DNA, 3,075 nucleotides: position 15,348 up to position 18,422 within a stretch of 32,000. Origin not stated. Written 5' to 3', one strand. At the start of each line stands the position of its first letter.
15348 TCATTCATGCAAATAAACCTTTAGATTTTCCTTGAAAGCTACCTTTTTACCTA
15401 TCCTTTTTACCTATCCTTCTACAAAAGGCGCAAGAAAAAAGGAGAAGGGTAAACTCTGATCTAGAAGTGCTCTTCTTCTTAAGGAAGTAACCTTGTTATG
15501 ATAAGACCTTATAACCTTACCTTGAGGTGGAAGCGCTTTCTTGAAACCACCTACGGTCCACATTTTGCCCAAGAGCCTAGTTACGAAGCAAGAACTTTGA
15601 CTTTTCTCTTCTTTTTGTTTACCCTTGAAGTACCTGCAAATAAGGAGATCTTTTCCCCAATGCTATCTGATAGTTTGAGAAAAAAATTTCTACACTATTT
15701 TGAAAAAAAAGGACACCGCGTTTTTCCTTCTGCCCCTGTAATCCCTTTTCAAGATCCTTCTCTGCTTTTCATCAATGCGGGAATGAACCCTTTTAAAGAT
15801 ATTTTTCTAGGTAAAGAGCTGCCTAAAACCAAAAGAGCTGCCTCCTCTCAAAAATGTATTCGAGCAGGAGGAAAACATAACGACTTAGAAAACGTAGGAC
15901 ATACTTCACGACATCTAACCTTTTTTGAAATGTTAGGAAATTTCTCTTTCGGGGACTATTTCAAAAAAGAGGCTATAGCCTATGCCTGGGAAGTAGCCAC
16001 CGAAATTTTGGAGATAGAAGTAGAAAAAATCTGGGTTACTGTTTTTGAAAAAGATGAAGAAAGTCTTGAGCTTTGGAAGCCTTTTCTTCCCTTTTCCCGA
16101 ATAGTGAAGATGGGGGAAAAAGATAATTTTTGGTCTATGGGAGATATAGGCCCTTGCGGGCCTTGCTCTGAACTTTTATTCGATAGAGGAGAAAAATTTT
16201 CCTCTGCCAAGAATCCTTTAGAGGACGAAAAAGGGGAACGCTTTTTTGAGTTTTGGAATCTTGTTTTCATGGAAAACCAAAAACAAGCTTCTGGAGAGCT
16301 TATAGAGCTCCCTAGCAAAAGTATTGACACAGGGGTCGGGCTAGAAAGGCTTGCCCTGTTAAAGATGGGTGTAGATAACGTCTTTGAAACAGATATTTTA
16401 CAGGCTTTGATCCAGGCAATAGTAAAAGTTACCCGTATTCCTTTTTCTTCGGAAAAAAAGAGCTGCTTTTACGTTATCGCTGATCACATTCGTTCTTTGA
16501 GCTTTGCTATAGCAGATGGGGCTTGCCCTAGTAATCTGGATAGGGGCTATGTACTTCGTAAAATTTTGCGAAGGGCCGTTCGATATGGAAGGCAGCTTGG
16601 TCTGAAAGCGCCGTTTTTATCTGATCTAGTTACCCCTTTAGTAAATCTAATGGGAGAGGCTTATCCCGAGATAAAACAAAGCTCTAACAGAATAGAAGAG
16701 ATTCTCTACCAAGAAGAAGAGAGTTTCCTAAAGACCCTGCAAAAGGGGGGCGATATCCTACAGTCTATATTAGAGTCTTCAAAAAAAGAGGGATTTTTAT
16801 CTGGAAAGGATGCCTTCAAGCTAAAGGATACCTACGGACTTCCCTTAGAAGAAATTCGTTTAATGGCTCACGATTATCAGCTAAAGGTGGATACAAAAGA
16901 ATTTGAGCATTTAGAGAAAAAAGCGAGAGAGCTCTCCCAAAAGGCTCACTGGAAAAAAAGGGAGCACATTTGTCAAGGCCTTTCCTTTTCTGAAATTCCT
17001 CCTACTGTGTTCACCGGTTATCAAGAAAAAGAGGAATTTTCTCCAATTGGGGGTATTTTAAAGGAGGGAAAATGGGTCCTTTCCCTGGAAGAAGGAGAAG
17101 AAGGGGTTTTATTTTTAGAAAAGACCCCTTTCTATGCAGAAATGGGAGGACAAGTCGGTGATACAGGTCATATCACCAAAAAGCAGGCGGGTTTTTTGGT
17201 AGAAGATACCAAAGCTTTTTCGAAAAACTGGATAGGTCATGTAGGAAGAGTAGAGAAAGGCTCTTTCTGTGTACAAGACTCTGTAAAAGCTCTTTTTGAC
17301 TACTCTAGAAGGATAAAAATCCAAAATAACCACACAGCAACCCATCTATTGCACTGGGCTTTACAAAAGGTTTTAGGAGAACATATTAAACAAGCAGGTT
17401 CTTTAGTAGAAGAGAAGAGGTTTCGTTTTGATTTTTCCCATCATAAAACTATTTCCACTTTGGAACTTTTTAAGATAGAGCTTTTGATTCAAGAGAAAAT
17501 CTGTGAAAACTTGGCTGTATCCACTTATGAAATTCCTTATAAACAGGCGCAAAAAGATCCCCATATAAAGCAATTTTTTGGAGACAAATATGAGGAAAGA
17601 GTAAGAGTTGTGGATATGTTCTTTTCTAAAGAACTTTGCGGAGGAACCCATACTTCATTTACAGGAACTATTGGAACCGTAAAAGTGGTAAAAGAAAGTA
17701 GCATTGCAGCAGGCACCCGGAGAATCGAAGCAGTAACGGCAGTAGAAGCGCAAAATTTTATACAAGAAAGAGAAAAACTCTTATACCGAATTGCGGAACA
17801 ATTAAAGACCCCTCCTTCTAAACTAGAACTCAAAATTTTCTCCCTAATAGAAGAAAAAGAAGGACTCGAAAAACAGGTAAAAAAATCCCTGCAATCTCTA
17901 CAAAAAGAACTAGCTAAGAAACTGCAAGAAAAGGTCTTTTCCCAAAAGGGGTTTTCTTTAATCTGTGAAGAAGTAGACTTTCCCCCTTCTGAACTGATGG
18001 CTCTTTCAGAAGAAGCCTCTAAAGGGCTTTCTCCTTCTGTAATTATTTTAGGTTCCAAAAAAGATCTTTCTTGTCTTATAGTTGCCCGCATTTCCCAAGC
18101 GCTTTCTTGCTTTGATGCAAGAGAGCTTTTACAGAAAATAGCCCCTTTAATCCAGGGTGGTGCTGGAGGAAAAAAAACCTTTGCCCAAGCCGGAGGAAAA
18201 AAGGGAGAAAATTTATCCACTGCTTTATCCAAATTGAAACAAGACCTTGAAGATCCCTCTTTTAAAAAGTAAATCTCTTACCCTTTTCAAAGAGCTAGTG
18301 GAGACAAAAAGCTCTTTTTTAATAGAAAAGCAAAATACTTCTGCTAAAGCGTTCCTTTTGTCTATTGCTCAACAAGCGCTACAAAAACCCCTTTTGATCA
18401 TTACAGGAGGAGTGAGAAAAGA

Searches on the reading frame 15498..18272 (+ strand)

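Call 51: search_protein_families(library=pfam, proteins=[window:15498-18272:+], max_evalue=1)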
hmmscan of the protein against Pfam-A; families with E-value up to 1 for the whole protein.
window:15498-18272:+ (924 aa): 3 families
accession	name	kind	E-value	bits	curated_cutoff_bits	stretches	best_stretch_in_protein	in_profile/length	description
PF01411.24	tRNA-synt_2c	-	1.4e-197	658.1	30.3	1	60-603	2-551/552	tRNA synthetases class II (A)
PF07973.19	tRNA_SAD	-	5.2e-13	49.2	24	1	702-744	1-44/44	Threonyl and Alanyl tRNA synthetase second additional domain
PF02272.25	DHHA1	-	2.3e-08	34.9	25.9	1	830-918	15-101/102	DHHA1 domain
